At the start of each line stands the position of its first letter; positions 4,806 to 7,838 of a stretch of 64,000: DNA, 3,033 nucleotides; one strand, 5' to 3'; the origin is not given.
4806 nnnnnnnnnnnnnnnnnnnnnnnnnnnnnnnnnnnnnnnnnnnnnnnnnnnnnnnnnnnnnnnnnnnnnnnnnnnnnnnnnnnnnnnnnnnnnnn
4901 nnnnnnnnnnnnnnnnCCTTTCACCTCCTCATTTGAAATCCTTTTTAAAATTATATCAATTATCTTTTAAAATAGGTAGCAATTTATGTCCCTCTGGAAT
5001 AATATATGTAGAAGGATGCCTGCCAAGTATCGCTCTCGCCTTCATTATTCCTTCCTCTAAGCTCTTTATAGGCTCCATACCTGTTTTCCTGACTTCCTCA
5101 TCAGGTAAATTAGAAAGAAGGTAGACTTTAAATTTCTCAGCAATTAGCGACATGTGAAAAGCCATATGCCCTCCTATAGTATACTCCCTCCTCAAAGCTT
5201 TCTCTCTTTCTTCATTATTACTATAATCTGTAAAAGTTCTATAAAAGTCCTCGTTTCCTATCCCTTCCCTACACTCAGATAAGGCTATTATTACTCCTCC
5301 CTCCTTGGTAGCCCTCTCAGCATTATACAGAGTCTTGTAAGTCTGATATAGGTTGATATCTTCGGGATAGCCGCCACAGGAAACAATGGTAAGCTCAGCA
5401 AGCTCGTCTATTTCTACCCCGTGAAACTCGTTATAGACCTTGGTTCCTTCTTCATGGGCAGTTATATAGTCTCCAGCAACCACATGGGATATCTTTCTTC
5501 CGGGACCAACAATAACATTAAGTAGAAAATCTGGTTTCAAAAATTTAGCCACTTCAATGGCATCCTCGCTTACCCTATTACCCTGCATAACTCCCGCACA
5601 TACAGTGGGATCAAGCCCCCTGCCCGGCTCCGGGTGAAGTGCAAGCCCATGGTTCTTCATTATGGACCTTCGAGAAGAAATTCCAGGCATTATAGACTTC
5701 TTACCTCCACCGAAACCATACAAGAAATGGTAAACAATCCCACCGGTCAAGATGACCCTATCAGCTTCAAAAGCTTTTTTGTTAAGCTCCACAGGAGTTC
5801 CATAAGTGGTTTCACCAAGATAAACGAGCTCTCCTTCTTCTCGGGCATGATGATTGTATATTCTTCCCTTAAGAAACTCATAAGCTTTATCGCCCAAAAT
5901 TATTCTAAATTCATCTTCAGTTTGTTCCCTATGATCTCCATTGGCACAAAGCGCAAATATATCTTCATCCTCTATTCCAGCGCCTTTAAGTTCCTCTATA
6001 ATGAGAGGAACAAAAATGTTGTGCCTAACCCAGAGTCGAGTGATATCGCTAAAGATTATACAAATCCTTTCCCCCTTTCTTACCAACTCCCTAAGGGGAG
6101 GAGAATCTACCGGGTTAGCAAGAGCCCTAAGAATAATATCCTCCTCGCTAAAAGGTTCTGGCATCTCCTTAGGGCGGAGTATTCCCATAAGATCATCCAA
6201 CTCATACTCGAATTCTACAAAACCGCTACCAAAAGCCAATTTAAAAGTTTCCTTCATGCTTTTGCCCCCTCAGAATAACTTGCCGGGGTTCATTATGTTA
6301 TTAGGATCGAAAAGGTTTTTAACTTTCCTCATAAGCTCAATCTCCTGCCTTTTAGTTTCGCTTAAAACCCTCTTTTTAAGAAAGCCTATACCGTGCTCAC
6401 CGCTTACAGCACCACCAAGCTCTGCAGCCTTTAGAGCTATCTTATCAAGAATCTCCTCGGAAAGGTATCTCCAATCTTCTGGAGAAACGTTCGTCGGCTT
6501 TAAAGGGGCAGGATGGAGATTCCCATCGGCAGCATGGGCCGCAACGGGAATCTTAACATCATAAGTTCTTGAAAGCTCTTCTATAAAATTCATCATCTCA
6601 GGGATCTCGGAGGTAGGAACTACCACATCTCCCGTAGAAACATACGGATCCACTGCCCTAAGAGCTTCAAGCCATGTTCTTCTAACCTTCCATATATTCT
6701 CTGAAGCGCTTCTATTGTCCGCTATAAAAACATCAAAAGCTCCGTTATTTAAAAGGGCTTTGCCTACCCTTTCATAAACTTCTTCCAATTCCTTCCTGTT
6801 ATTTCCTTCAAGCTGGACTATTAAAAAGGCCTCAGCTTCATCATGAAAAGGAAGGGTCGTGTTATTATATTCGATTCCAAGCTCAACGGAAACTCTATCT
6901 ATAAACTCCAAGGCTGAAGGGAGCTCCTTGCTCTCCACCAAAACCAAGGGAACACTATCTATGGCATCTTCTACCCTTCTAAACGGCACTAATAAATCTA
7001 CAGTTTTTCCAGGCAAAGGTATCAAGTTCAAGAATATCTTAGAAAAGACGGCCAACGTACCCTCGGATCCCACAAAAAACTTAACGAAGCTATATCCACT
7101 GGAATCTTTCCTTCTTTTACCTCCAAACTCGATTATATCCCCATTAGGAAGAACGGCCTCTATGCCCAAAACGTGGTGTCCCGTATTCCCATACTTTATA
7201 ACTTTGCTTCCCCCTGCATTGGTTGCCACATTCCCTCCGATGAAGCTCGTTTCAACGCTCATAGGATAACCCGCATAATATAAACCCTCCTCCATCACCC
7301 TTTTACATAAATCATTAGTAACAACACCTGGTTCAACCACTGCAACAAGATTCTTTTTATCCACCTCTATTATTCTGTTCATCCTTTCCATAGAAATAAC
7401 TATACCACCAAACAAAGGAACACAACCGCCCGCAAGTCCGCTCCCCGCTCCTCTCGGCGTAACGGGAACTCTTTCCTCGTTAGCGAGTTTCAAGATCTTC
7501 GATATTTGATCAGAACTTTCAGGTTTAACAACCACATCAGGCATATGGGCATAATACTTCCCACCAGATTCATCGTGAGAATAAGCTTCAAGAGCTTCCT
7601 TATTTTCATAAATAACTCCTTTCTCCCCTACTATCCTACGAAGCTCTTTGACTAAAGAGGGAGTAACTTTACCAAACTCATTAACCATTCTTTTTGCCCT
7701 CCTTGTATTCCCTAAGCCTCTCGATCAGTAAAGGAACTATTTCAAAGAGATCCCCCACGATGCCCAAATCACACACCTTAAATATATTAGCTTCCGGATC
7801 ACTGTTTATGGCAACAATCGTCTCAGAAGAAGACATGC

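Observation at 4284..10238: Electron-bifurcating-type lactate utilisation cluster (GntR, EtfB, EtfA, FAD-LDH, LarA racemase) with an appended histidine phosphatase and no permease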

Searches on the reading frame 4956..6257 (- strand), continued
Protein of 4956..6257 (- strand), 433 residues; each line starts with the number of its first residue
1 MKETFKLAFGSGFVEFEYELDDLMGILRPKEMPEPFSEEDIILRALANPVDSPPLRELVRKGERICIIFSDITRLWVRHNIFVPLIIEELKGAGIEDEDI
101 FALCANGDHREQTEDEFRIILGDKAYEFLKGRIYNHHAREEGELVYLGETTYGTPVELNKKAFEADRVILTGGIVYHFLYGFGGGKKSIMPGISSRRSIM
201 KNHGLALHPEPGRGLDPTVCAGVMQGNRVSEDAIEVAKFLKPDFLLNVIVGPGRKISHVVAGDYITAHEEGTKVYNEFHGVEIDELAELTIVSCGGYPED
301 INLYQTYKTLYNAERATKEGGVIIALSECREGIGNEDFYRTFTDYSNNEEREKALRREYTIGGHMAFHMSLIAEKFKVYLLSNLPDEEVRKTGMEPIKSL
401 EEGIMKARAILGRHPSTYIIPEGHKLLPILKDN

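Call 43: find_encoding_contigs(protein=P0078, flank=7000, max_places=1)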
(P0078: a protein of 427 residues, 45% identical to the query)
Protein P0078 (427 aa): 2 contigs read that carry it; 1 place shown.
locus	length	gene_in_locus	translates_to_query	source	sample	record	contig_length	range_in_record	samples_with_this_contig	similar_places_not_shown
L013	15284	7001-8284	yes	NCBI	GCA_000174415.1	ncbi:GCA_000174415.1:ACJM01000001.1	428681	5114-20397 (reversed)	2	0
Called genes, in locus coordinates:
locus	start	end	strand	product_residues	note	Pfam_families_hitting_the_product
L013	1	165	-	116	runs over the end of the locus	PF10057:MpsC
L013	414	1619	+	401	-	PF08448:PAS_4 (weak), PF00512:HisKA, PF02518:HATPase_c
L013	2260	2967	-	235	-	PF24481:CT398_CC, PF02591:Zn_ribbon_9 (weak)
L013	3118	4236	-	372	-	PF01784:DUF34_NIF3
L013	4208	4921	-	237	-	PF12847:Methyltransf_18, PF04816:TrmK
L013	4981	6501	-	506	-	PF00860:Xan_ur_permease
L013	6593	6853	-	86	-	PF09189:MoaD_arch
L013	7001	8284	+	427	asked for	PF09861:Lar_N, PF21113:LarA_C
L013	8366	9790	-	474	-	PF00474:SSF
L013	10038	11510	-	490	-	PF00474:SSF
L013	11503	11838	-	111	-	PF06196:DUF997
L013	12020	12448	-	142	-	PF16331:TolA_bind_tri (faint), PF24161:CCDC39 (weak)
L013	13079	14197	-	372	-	PF03979:Sigma70_r1_1, PF00140:Sigma70_r1_2, PF04542:Sigma70_r2, PF04539:Sigma70_r3, PF04545:Sigma70_r4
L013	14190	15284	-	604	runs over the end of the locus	PF01807:Zn_ribbon_DnaG, PF08275:DNAG_N, PF01751:Toprim, PF13155:Toprim_2, PF13362:Toprim_3, PF13662:Toprim_4, PF10410:DnaB_bind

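Call 44: find_encoding_contigs(protein=P0021, flank=7000, max_places=1)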
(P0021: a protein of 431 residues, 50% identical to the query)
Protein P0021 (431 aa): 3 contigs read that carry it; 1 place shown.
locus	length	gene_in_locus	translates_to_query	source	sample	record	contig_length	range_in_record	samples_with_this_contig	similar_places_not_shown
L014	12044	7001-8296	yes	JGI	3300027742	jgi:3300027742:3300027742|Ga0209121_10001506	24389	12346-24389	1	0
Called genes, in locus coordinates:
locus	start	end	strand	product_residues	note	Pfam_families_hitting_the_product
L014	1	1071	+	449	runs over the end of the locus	PF01547:SBP_bac_1, PF13531:SBP_bac_11 (faint), PF13416:SBP_bac_8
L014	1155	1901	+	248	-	PF00106:adh_short, PF08659:KR, PF13561:adh_short_C2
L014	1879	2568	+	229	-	PF04199:Cyclase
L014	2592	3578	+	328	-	PF01261:AP_endonuc_2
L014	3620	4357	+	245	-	PF04909:Amidohydro_2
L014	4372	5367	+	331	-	PF00389:2-Hacid_dh, PF02826:2-Hacid_dh_C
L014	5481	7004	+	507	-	PF00370:FGGY_N, PF02782:FGGY_C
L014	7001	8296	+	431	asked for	PF09861:Lar_N, PF21113:LarA_C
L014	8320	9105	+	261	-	PF01012:ETF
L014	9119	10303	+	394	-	PF00037:Fer4 (faint), PF12797:Fer4_2 (faint), PF12800:Fer4_4 (faint), PF12837:Fer4_6 (faint), PF13187:Fer4_9 (weak), PF13237:Fer4_10 (weak), PF01012:ETF, PF00766:ETF_alpha, +3 more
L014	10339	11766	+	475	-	PF01565:FAD_binding_4, PF02913:FAD-oxidase_C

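Call 45: find_encoding_contigs(protein=P0058, flank=7000, max_places=1)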
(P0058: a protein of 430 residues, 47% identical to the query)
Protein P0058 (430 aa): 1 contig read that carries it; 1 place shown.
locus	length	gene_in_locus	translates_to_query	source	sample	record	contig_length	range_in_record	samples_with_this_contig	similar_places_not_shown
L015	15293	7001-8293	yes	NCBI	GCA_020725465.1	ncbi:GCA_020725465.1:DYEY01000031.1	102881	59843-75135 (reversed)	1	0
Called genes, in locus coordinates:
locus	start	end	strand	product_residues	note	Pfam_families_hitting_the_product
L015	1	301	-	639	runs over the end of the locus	PF03453:MoeA_N, PF00994:MoCF_biosynth, PF03454:MoeA_C, PF12727:PBP_like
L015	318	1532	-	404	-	PF03453:MoeA_N, PF00994:MoCF_biosynth, PF03454:MoeA_C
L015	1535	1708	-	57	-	-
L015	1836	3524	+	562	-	PF03109:ABC1, PF27536:UbiB_helical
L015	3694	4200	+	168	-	-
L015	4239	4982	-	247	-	PF00392:GntR, PF08279:HTH_11 (faint), PF07729:FCD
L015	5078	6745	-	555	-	PF02652:Lactate_perm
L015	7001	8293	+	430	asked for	PF09861:Lar_N, PF21113:LarA_C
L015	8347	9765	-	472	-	PF01565:FAD_binding_4, PF02913:FAD-oxidase_C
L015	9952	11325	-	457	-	PF00206:Lyase_1, PF14698:ASL_C2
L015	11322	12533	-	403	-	PF00764:Arginosuc_synth, PF20979:Arginosuc_syn_C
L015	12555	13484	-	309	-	PF02729:OTCace_N, PF00185:OTCace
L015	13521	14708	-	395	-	PF00202:Aminotran_3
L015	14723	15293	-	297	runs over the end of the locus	PF00696:AA_kinase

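Call 68: find_related_loci(query=A1, collection=metagenome_contigs, flank=9000)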
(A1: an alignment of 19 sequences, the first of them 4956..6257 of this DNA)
Query A1 (433 aa) in metagenome_contigs; peptide patterns used: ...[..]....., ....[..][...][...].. (x = any residue, [..] = any of these).
591 stretches matched a pattern; 156 encode a relative of the query (tblastn E <= 1e-3); the best 80 are kept; 80 distinct loci.
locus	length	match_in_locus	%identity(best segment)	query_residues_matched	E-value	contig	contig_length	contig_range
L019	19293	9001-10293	70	1-431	0e+0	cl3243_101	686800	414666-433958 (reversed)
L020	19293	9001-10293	70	1-431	0e+0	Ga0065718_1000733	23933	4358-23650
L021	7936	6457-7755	68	1-433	0e+0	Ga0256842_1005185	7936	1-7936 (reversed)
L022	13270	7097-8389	63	1-431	0e+0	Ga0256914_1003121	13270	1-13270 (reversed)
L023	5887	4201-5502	61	1-432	0e+0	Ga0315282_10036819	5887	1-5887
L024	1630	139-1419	63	1-428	0e+0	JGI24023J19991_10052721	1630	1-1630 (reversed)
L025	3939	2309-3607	61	1-431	0e+0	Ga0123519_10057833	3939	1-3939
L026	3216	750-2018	61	5-432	0e+0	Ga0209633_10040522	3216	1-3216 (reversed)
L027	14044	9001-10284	50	1-431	2e-147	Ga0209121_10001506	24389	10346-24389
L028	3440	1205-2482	50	5-431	4e-149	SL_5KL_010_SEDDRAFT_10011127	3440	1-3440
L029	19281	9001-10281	49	6-433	3e-143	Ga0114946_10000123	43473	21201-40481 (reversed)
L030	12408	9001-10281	48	1-430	7e-141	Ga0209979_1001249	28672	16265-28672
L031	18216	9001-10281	48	5-432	1e-140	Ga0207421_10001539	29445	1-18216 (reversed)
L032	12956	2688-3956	50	7-430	3e-139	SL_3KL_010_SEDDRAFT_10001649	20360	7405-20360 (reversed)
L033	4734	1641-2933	48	5-433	2e-139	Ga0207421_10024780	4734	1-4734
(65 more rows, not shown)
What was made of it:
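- Tried and rejected: The metagenome scan with an alignment was far more informative (call 68).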

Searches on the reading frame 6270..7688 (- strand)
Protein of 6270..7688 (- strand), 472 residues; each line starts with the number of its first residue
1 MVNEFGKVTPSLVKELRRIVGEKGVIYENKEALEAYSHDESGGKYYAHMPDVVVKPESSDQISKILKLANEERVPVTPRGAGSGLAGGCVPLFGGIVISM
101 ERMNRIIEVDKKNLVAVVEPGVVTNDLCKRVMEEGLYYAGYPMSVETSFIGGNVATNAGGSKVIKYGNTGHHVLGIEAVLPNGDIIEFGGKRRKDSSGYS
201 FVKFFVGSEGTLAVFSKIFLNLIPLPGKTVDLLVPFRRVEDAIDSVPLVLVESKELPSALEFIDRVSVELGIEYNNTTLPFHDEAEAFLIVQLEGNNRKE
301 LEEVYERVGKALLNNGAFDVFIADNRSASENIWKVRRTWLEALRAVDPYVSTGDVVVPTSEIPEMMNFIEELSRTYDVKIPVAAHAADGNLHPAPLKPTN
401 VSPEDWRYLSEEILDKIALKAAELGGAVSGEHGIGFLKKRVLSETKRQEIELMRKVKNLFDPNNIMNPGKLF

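Call 3: search_protein_families(library=pfam, proteins=[window:6270-7688:-])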
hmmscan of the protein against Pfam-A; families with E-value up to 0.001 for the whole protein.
window:6270-7688:- (472 aa): 2 families
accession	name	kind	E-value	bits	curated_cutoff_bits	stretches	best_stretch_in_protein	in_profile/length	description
PF02913.24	FAD-oxidase_C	-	5.2e-55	187.3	21.2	1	230-471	6-248/248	FAD linked oxidases, C-terminal domain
PF01565.28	FAD_binding_4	-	6.5e-42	143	26.4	1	50-188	1-138/139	FAD binding domain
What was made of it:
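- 6270..7688 (-): GlcD-type FAD-dependent D-2-hydroxyacid (D-lactate) dehydrogenase, LctD-like. FAD_binding_4 + FAD-oxidase_C (call 3).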

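Call 4: search_protein_families(library=ncbifam, proteins=[window:6270-7688:-])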
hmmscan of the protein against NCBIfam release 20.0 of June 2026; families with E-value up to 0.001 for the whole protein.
window:6270-7688:- (472 aa): 13 families
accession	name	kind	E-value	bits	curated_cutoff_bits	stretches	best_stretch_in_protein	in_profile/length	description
TIGR00387.1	glcD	equivalog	1.5e-116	389.6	567.9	1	53-470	1-413/413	glycolate oxidase subunit GlcD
NF008408.0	PRK11230.1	equivalog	7.5e-82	275.4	897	1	11-470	20-470/499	glycolate oxidase subunit GlcD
NF049975.1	2HglutDHaseYdiJ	equivalog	1.5e-39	135.5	1350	2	26-187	31-191/1018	D-2-hydroxyglutarate dehydrogenase YdiJ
NF008439.0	PRK11282.1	equivalog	1.2e-19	70.4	284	1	58-238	7-186/358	glycolate oxidase subunit GlcE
TIGR01679.1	bact_FAD_ox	subfamily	3.1e-10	39.6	292.25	1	49-224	11-174/419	FAD-linked oxidoreductase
NF053785.1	DcplphribOxDprE1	equivalog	4e-10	39.5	500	1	52-188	17-150/449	decaprenylphosphoryl-beta-D-ribose oxidase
TIGR01678.1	FAD_lactone_ox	subfamily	5.9e-09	35.3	396.8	1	44-195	9-156/438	sugar 1,4-lactone oxidase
NF010480.0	PRK13905.1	equivalog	6.8e-09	35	259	1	22-188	11-164/303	UDP-N-acetylmuramate dehydrogenase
TIGR01676.1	GLDHase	equivalog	1.8e-08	33.6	458.25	1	52-207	64-213/541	L-galactonolactone dehydrogenase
TIGR01677.1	pln_FAD_oxido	subfamily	4.1e-07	28.9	383.1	1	95-225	83-214/560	FAD-dependent oxidoreductase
NF008387.0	PRK11183.1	equivalog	1.3e-05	24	391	1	11-163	10-163/570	D-lactate dehydrogenase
NF041226.1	BagK_FevA1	equivalog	3.7e-05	22.3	800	1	46-225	37-206/453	bagremycin/ferroverdin biosynthesis FAD-dependent oxygenase BagK/FevA1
NF041227.1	BagG_FevA2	exception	0.00027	19.7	850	1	47-224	43-209/455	bagremycin/ferroverdin biosynthesis FAD-dependent oxygenase BagG/FevA2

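Call 20: search_solved_structures(query=window:6270-7688:-, show_alignments=1)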
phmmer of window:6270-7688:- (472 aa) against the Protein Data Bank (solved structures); distinct sequences matched with E-value up to 0.001: 60.
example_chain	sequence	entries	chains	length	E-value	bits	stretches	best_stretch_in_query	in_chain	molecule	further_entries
7qh2_C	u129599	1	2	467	8.2e-108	364.1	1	7-471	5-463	Lactate dehydrogenase (NAD(+),ferredoxin) subunit LctD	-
9qgz_A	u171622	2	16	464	2.2e-77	263.8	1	10-472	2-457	Glycolate oxidase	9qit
8jdc_A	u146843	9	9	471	1.6e-62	214.8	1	7-471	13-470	Probable D-lactate dehydrogenase, mitochondrial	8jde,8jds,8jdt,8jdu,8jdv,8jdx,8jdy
3pm9_A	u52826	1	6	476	1.7e-61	211.5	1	8-471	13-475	Putative oxidoreductase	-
8jdb_A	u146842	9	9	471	3.5e-61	210.4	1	7-471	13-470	Probable D-lactate dehydrogenase, mitochondrial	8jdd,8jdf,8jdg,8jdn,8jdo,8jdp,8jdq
6lpn_A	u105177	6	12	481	9.6e-51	176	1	29-470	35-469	D-2-hydroxyglutarate dehydrogenase, mitochondrial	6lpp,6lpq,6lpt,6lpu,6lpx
4bby_A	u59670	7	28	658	9.4e-26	93.6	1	46-271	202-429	ALKYLDIHYDROXYACETONEPHOSPHATE SYNTHASE, PEROXISOMAL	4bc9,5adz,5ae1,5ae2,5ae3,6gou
4bc7_A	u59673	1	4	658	9.4e-26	93.6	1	46-271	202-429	ALKYLDIHYDROXYACETONEPHOSPHATE SYNTHASE, PEROXISOMAL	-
4bca_A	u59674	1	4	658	9.4e-26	93.6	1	46-271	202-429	ALKYLDIHYDROXYACETONEPHOSPHATE SYNTHASE, PEROXISOMAL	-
2uuu_A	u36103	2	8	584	3.6e-25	91.7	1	48-229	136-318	ALKYLDIHYDROXYACETONEPHOSPHATE SYNTHASE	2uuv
5fxd_A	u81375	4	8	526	1.4e-22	83.1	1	13-250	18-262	PROBABLE VANILLYL-ALCOHOL OXIDASE | EUGENOL OXIDASE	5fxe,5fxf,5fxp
8bam_A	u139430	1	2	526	3.1e-22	82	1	13-250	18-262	Probable vanillyl-alcohol oxidase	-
7ywv_A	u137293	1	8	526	3.1e-22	82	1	13-250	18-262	Probable vanillyl-alcohol oxidase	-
8bap_A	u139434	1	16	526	3.7e-22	81.8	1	13-250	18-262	Probable vanillyl-alcohol oxidase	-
9h8p_A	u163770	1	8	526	3.7e-22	81.8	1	13-250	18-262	Probable vanillyl-alcohol oxidase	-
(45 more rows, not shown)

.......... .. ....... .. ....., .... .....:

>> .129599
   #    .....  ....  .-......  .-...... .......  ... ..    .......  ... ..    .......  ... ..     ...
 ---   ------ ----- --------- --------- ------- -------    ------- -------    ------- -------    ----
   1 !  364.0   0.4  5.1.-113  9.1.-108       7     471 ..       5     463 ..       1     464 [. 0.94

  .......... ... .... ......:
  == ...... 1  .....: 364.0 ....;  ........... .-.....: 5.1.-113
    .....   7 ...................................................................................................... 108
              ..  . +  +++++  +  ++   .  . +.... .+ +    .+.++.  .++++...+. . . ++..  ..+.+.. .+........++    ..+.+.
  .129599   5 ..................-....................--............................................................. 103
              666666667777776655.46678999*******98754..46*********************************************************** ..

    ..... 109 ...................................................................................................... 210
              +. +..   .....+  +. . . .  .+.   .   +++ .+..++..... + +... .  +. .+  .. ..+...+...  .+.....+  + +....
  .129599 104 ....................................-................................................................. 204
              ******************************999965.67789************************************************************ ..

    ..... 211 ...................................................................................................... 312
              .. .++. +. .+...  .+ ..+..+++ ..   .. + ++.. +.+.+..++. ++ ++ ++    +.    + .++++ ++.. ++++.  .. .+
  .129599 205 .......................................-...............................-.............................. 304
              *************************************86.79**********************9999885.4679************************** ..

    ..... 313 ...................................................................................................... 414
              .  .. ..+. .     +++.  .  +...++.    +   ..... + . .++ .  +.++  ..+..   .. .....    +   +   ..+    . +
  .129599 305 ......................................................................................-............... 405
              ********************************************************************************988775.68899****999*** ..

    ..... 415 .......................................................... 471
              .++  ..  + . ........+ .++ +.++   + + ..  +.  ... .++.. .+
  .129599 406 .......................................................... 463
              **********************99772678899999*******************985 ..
